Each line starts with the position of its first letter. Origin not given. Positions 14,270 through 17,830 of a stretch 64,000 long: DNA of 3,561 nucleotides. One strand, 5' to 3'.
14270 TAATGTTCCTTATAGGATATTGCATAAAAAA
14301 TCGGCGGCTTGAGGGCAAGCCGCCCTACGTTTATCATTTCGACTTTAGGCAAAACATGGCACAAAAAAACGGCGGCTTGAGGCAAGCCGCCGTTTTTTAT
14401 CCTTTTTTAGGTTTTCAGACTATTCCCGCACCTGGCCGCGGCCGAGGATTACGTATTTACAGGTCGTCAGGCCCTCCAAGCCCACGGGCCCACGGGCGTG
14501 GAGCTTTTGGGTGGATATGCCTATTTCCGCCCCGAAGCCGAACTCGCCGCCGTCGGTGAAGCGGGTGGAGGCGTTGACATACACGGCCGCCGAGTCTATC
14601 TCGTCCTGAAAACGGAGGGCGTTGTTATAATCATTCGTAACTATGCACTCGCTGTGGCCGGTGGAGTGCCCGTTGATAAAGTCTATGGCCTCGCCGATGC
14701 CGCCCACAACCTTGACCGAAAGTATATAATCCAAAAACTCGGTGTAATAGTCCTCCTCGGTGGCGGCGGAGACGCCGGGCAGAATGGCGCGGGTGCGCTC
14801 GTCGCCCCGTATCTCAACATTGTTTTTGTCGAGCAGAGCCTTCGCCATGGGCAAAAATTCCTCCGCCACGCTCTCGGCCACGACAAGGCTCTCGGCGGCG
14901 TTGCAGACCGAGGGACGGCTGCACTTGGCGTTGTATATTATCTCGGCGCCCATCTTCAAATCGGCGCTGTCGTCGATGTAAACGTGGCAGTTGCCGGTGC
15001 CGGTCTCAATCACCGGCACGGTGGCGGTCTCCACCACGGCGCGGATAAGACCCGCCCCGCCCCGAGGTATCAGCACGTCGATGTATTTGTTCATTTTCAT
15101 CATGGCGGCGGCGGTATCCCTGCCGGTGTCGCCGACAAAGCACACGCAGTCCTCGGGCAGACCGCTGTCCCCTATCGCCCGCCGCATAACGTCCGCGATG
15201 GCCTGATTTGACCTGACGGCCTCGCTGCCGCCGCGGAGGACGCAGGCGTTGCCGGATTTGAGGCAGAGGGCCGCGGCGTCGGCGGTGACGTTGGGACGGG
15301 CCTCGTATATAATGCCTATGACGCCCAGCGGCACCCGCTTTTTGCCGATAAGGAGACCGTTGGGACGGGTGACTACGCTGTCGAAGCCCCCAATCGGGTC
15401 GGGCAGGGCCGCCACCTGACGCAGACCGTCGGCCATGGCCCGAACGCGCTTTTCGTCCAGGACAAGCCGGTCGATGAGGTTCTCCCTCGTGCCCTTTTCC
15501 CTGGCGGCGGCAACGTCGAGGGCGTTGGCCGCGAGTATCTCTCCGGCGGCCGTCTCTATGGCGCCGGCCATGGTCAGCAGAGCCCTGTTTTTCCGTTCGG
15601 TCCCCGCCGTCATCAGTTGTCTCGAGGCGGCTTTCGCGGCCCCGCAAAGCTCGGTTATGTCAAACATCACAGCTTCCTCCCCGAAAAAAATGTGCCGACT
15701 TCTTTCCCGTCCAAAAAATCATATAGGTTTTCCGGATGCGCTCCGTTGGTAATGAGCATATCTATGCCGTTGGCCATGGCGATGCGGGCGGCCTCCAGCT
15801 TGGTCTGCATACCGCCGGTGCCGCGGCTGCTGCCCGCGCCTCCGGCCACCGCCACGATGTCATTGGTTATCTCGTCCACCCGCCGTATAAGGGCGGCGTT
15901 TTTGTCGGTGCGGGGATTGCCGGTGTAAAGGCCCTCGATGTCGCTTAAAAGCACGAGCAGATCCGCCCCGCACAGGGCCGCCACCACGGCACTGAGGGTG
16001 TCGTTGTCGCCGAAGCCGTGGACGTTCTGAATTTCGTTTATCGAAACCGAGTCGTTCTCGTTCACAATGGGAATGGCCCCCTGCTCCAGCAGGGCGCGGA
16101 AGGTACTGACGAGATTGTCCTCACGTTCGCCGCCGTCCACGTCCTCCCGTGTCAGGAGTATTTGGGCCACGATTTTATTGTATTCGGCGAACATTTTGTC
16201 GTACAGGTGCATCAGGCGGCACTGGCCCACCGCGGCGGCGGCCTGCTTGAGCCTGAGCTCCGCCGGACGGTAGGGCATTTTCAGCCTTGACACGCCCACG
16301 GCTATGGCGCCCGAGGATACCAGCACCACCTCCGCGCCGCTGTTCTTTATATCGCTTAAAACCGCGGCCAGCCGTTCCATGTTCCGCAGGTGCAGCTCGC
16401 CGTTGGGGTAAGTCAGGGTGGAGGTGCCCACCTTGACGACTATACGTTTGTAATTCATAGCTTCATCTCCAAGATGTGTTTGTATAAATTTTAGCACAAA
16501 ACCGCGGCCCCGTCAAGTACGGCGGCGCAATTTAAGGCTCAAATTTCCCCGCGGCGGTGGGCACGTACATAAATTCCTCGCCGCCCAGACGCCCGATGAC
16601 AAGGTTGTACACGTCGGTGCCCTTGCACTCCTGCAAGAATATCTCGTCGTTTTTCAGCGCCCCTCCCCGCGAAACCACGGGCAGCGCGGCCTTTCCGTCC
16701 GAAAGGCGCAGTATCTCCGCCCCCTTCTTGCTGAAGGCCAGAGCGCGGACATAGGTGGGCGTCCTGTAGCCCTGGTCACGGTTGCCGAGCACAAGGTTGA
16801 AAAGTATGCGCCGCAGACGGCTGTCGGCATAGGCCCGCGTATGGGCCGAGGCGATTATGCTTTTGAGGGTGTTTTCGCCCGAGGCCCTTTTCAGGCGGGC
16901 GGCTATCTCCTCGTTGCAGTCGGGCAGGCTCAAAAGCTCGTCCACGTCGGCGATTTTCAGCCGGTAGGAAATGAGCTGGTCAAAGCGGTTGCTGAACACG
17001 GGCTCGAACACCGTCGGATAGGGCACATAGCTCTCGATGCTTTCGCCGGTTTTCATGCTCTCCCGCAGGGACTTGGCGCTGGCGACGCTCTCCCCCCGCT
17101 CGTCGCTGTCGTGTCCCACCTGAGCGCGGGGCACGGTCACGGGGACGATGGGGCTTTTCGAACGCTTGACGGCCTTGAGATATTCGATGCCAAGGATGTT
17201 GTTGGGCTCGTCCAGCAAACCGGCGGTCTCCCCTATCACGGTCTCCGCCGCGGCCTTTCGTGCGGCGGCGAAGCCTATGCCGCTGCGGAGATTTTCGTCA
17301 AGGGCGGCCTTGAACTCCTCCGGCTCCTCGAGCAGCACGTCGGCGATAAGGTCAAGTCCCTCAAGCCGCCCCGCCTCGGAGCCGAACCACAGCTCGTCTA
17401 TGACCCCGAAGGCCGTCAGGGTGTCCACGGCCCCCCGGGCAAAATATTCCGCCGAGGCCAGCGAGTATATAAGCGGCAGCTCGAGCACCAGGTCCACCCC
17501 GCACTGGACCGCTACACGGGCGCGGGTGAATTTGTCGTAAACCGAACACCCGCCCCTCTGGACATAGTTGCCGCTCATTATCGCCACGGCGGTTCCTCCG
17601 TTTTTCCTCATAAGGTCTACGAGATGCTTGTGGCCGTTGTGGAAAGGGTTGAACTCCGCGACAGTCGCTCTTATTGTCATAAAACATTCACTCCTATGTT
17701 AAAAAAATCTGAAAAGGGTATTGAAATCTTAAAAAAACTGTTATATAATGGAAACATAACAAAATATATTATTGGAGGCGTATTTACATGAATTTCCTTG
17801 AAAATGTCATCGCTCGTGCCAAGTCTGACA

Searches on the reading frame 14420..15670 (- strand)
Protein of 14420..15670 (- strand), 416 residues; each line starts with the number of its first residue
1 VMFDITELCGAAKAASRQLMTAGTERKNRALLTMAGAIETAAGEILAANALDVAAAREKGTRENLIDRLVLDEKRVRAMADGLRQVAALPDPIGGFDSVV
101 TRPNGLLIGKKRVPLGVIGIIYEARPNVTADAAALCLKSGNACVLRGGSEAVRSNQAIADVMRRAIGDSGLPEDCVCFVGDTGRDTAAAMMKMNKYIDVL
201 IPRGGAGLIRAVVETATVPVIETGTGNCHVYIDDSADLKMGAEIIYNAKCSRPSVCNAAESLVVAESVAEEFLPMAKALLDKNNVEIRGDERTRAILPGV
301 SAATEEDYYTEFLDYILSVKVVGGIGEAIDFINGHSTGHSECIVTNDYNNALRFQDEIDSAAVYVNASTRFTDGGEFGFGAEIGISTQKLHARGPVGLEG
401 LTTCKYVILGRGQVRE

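Call 7: search_protein_families(library=pfam, proteins=[window:14420-15670:-])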
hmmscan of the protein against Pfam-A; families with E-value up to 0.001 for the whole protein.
window:14420-15670:- (416 aa): 1 family
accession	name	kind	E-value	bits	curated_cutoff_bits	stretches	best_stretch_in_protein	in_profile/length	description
PF00171.27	Aldedh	-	4e-23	82.1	23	2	4-290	30-303/461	Aldehyde dehydrogenase family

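Call 12: find_encoding_contigs(protein=window:14420-15670:-, flank=6000, max_places=10)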
Protein window:14420-15670:- (416 aa): no gene with exactly this product is on record in the collection.

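Call 16: find_encoding_contigs(protein=window:14420-15667:-, flank=6000, max_places=10)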
Protein window:14420-15667:- (415 aa): 6 contigs read that carry it; 5 places shown.
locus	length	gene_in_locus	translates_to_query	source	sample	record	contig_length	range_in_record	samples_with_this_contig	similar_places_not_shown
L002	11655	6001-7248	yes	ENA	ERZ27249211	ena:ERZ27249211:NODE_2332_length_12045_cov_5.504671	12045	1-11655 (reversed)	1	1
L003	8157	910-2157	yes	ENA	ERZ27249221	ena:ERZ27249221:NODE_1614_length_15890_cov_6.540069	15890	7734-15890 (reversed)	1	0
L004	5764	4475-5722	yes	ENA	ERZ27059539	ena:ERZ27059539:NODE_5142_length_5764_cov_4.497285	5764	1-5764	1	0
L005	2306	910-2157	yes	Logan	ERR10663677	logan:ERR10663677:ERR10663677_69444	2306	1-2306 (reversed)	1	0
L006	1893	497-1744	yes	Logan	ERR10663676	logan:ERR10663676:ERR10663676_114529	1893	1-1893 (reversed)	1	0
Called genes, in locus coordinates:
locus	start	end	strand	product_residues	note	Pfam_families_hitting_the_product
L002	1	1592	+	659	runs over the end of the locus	?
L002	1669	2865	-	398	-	PF00871:Acetate_kinase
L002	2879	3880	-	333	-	PF01515:PTA_PTB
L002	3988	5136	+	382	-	PF05636:HIGH_NTase1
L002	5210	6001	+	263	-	PF00696:AA_kinase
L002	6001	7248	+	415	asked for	PF00171:Aldedh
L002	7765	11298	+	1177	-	PF13385:Laminin_G_3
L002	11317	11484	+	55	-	-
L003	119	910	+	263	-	PF00696:AA_kinase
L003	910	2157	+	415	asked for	PF00171:Aldedh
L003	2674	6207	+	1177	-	PF13385:Laminin_G_3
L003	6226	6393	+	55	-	-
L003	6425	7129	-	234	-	-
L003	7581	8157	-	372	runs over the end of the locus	PF14659:Phage_int_SAM_3, PF22022:Phage_int_M (weak), PF00589:Phage_integrase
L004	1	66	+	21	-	?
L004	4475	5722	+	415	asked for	PF00171:Aldedh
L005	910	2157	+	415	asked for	PF00171:Aldedh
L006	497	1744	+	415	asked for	PF00171:Aldedh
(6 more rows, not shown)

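Call 21: find_related_loci(query=window:14420-15667:-, collection=genome_contigs, flank=6000)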
Query window:14420-15667:- (415 aa) in genome_contigs; peptide patterns used: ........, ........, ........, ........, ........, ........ (x = any residue, [..] = any of these).
599 stretches matched a pattern (row limit reached: there are more); 538 encode a relative of the query (tblastn E <= 1e-3); the best 80 are kept; 80 distinct loci.
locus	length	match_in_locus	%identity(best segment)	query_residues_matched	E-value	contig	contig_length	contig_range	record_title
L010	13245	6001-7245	89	1-415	0e+0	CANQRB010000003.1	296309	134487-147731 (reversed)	MAG: uncultured Clostridia bacterium isolate Lapin-008__bin63 genome assembly, contig: Lapin-008__NODE_9_length_296309_c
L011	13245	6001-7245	88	1-415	0e+0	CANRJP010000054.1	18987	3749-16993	MAG: uncultured Clostridia bacterium isolate Lapin-021__bin62 genome assembly, contig: Lapin-021__NODE_3288_length_18987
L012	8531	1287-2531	74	1-414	0e+0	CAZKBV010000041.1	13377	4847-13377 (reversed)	MAG TPA_asm: uncultured Oscillospiraceae bacterium isolate SRP222994_co1_176 genome assembly, contig: NODE_9758_length_1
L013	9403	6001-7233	64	4-414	3e-170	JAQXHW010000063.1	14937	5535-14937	MAG: Oscillospiraceae bacterium isolate SUG1209 k141_6805321, whole genome shotgun sequence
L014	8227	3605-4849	63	1-414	2e-170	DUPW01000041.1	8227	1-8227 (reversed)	MAG TPA_asm: Papillibacter sp. isolate AS08sgBPME_352 99121_AS08, whole genome shotgun sequence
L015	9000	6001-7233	64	1-414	2e-168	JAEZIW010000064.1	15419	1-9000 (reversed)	MAG: Bacillota bacterium isolate OH_CDB_207 k127_2368857, whole genome shotgun sequence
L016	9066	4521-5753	64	1-414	1e-164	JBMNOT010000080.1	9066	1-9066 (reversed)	MAG: Christensenellales bacterium isolate SBF912SR6HQ0019 scaffold_14205_c1, whole genome shotgun sequence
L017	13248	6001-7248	61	1-414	1e-163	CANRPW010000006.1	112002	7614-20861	MAG: uncultured Clostridia bacterium isolate Lapin-018__bin4 genome assembly, contig: Lapin-018__NODE_122_length_112002_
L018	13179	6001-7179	63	22-414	1e-162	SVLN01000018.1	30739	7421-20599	MAG: Oscillospiraceae bacterium isolate SIG488 NODE_30604_length_30739_cov_5.170489, whole genome shotgun sequence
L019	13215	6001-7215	64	10-414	5e-162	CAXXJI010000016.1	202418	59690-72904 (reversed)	MAG: Christensenellaceae bacterium isolate 1580788a-86e4-4e28-afe3-da4478c4556f genome assembly, contig: contig_16, whol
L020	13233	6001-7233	65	1-414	1e-161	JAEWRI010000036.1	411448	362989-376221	MAG: Bacillota bacterium isolate OH_SBrB_52 k127_567235, whole genome shotgun sequence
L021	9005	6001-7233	62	3-415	8e-162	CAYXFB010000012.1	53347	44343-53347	MAG TPA_asm: uncultured Christensenella sp. isolate SRP242652_co3_79 genome assembly, contig: NODE_265_length_53347_cov_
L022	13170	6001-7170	64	22-414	2e-161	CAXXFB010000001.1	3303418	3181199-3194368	MAG: Christensenellaceae bacterium isolate 086d21dd-391b-4e05-b467-ec890eab2947 genome assembly, contig: contig_1, whole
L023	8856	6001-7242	58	1-414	9e-161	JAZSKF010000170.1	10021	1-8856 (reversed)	MAG: Clostridia bacterium isolate T1900044561_TS20190027.MAGScoT_cleanbin_000036 SGB_369_k141_1576080, whole genome shot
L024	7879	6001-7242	60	1-415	6e-161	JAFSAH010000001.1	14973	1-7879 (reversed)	MAG: Clostridia bacterium isolate RGIG2960 Goat_Rectum-1__c1186, whole genome shotgun sequence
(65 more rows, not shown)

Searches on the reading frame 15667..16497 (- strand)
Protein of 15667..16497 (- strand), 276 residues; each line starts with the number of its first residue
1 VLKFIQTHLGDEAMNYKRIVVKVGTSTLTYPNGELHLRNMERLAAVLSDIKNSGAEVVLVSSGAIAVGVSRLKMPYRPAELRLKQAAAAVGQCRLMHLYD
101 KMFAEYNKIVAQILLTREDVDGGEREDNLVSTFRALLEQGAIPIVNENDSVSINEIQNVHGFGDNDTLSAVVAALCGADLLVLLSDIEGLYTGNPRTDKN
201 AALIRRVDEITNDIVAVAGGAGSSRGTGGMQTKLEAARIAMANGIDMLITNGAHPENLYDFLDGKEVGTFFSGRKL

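Call 7: search_protein_families(library=pfam, proteins=[window:15667-16497:-])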
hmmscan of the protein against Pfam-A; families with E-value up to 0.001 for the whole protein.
window:15667-16497:- (276 aa): 1 family
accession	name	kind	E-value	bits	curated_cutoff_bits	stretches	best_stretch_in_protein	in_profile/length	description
PF00696.33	AA_kinase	-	2.5e-44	152.2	24.9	1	17-251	1-234/234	Amino acid kinase family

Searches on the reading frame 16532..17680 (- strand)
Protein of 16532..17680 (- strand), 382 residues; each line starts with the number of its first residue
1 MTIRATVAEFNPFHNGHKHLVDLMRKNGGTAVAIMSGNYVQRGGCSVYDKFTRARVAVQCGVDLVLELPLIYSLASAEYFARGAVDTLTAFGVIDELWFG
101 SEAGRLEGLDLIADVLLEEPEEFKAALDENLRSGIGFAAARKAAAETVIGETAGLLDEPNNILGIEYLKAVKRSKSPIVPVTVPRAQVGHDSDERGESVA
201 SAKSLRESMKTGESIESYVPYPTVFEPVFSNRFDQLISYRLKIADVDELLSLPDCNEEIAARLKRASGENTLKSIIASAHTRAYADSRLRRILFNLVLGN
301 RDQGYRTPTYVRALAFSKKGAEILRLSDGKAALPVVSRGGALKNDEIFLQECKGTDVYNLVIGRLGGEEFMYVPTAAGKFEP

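Call 7: search_protein_families(library=pfam, proteins=[window:16532-17680:-])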
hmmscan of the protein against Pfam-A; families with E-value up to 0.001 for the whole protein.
window:16532-17680:- (382 aa): 1 family
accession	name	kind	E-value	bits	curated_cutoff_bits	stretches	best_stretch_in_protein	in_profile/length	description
PF05636.17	HIGH_NTase1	-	9.2e-99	331.9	27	1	1-362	1-390/402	HIGH Nucleotidyl Transferase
